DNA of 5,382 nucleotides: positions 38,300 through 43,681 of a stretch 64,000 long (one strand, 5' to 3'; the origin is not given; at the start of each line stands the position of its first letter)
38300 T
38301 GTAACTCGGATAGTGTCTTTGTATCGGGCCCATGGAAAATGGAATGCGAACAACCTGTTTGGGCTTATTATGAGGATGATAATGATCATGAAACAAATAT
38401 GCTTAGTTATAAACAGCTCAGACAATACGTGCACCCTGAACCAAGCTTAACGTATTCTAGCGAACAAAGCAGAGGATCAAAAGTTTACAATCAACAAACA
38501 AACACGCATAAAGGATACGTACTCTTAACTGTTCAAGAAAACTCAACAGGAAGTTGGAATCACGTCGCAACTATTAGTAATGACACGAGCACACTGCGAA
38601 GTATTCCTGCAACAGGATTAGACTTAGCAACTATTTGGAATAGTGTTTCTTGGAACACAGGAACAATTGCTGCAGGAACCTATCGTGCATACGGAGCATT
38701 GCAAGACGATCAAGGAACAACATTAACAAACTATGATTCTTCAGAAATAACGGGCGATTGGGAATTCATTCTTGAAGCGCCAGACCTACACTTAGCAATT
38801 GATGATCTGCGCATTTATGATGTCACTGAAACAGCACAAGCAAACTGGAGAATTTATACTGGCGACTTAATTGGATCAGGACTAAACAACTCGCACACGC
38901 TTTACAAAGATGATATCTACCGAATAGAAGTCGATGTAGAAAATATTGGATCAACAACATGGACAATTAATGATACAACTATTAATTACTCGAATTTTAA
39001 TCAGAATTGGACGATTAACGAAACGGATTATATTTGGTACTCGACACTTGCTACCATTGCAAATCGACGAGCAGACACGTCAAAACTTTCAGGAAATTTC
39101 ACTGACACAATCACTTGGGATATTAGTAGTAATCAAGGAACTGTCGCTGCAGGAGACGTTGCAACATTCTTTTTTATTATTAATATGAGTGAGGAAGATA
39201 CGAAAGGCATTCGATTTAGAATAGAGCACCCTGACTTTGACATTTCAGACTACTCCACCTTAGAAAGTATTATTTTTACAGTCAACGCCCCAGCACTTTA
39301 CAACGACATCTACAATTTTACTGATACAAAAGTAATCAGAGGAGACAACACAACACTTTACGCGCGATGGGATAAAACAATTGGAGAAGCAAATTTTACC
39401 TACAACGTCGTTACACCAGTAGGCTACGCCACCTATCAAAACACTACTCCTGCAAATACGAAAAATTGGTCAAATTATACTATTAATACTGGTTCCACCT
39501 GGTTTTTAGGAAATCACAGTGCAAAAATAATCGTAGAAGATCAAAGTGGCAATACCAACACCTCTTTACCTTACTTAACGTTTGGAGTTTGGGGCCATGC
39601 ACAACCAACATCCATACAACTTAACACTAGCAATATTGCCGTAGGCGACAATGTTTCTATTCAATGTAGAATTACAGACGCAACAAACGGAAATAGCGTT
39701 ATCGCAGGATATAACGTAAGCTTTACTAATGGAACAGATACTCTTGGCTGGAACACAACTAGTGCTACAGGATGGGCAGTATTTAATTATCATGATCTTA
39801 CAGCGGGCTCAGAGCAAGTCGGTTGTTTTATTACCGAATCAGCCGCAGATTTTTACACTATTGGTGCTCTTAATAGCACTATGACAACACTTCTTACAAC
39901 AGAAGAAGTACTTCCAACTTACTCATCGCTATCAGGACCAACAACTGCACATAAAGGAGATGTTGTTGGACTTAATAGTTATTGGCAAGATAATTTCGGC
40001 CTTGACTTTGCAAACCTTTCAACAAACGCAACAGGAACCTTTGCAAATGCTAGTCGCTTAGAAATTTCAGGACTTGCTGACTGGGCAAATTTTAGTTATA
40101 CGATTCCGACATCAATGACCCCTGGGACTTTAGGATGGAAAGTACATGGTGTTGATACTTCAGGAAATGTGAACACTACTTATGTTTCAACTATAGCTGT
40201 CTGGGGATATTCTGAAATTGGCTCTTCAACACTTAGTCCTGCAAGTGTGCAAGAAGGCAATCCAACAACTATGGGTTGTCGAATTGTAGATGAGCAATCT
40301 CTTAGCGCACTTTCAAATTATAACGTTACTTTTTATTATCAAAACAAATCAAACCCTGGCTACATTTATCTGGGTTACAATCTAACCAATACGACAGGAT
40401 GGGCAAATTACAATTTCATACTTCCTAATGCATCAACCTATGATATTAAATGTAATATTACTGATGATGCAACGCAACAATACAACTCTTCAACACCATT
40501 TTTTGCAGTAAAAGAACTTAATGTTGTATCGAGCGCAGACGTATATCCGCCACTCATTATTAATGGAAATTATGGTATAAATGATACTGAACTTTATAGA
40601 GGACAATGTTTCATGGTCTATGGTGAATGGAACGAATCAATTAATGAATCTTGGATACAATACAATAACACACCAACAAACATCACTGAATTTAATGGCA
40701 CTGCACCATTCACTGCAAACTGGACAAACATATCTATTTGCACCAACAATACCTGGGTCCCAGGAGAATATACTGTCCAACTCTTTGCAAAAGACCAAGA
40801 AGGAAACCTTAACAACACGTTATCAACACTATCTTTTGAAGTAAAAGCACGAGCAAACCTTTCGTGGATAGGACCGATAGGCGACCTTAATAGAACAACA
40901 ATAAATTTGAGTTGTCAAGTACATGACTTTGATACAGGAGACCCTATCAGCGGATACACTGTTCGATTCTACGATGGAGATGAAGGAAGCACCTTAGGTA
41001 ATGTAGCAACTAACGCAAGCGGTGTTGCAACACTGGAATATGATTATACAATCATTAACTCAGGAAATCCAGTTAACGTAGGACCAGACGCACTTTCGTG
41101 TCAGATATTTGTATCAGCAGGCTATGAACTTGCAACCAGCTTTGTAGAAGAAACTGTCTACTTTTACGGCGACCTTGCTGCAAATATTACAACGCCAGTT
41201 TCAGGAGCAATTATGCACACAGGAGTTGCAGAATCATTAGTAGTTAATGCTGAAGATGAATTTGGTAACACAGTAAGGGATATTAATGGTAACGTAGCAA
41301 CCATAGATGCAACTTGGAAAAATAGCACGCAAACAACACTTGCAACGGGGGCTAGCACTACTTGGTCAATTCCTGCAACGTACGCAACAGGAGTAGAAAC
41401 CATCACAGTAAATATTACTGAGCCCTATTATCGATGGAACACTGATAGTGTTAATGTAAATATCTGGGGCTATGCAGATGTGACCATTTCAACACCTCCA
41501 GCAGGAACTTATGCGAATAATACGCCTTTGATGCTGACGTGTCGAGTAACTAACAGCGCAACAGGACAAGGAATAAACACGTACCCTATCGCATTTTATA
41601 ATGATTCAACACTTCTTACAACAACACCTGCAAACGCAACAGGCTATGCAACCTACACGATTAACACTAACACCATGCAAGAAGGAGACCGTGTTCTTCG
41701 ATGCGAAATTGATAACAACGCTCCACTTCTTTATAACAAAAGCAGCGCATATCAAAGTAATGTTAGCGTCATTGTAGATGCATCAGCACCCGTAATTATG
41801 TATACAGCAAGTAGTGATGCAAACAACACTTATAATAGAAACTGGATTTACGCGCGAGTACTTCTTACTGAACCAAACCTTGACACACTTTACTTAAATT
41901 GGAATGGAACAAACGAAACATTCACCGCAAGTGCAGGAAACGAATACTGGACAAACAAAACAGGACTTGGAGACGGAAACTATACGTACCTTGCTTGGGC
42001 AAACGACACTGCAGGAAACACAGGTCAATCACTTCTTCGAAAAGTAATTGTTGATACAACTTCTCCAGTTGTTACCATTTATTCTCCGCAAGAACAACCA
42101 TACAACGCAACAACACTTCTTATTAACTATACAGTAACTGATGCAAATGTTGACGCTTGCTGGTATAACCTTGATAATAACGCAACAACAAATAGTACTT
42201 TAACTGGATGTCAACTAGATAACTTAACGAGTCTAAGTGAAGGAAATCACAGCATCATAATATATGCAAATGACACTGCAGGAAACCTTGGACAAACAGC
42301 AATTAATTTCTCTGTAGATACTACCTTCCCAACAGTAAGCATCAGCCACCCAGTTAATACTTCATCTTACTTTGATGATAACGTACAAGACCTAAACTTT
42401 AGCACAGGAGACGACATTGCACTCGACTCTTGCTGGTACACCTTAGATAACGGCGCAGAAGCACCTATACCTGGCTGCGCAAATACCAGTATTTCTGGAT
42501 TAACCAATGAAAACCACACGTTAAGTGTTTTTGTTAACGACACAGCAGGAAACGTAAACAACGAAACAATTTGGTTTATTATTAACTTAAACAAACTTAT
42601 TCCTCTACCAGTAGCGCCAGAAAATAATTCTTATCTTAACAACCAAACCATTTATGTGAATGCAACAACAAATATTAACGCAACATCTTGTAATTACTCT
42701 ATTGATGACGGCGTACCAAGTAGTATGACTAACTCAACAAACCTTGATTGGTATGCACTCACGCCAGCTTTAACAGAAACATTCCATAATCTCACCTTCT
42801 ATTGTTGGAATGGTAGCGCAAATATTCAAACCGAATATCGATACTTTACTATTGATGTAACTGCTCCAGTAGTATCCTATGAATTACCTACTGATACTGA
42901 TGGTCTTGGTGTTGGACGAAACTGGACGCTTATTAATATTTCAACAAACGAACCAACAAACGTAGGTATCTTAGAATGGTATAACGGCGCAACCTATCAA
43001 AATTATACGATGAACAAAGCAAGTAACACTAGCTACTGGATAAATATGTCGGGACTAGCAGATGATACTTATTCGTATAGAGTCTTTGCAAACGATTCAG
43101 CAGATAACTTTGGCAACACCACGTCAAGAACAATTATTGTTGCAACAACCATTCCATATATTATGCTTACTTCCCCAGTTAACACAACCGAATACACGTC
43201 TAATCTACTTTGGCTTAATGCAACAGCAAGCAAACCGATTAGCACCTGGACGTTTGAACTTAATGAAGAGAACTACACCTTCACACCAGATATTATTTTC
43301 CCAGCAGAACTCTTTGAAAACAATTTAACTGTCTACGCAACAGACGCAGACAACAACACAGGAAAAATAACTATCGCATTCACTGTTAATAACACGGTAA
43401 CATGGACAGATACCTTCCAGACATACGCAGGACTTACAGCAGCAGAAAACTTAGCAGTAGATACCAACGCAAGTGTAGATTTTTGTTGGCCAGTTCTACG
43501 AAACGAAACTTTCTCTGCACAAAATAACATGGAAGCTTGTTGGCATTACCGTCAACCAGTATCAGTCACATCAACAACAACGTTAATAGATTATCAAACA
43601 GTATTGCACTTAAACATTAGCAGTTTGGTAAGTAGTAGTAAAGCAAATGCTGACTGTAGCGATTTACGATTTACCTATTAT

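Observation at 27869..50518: Single uninterrupted 22.6-kb ORF encoding a 7,549-aa modular surface glycoprotein with six DUF2341-like/LamG-like modules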

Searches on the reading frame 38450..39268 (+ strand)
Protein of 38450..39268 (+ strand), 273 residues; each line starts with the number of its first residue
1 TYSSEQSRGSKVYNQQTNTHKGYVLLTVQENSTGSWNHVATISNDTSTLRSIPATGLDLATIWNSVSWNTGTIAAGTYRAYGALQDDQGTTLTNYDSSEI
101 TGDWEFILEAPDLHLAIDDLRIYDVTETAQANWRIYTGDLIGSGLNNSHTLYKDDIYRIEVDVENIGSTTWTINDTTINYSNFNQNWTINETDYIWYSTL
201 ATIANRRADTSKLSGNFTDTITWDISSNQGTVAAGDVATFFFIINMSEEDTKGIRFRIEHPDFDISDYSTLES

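Call 31: search_protein_families(library=pfam, proteins=[window:38450-39268:+], max_evalue=1)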
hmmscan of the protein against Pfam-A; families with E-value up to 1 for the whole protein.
window:38450-39268:+ (273 aa): 2 families
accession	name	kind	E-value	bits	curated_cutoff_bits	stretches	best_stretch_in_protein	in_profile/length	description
PF16369.11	GH43_C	-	0.12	13.3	23.4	1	87-155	4-41/100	C-terminal lipocalin-like domain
PF16112.10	DUF4830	-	0.12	13.2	23.5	1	76-101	27-52/84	Domain of unknown function (DUF4830)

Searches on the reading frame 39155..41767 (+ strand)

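Call 74: search_protein_families(library=pfam, proteins=[window:39155-41767:+], max_evalue=0.1)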
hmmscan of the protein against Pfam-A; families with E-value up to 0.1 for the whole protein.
window:39155-41767:+ (871 aa): 6 families
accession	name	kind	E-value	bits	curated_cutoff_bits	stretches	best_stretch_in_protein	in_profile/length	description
PF16640.11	Big_3_5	-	2.8e-06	28.3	35.5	1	156-222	3-65/88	Bacterial Ig-like domain (group 3)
PF11974.14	bMG3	-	0.00011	22.5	34.9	1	584-630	14-59/103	Bacterial alpha-2-macroglobulin MG3 domain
PF15418.12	DUF4625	-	0.0036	18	27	0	532-555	101-124/131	Domain of unknown function (DUF4625)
PF07495.19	Y_Y_Y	-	0.0063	16.8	26.6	0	536-564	37-65/65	Y_Y_Y domain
PF19077.6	Big_13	-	0.03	15.2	27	1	54-143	11-98/102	Bacterial Ig-like domain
PF14524.12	Wzt_C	-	0.044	14.2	30.4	0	158-203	25-70/143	Wzt C-terminal domain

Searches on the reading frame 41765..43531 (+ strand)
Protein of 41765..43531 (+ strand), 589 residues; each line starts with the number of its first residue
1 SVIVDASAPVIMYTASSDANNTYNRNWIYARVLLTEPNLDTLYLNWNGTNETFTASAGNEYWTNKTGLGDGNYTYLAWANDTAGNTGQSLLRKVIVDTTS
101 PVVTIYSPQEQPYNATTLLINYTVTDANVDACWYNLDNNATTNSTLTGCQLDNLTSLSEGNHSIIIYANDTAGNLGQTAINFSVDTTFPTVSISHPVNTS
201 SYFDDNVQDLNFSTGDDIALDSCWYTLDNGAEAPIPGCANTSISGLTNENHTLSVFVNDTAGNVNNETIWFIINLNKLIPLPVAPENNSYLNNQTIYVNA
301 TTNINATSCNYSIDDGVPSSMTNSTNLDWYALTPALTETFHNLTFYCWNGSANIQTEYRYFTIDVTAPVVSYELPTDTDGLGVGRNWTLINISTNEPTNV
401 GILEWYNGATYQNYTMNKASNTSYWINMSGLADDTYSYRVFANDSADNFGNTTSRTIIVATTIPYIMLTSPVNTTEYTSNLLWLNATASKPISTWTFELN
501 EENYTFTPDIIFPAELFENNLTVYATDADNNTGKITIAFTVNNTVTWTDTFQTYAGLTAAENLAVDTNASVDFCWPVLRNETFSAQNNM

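Call 74: search_protein_families(library=pfam, proteins=[window:41765-43531:+], max_evalue=0.1)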
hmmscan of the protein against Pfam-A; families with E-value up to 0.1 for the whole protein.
window:41765-43531:+ (589 aa): 3 families
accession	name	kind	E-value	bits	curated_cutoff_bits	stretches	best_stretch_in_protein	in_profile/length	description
PF19077.6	Big_13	-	9.9e-13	48.9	27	2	39-98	40-102/102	Bacterial Ig-like domain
PF13750.12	Big_3_3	-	2.6e-12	47.1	27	2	153-202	8-61/157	Bacterial Ig-like domain (group 3)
PF09136.16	Glucodextran_B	-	0.0012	19.2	27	1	101-183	1-80/83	Glucodextranase, domain B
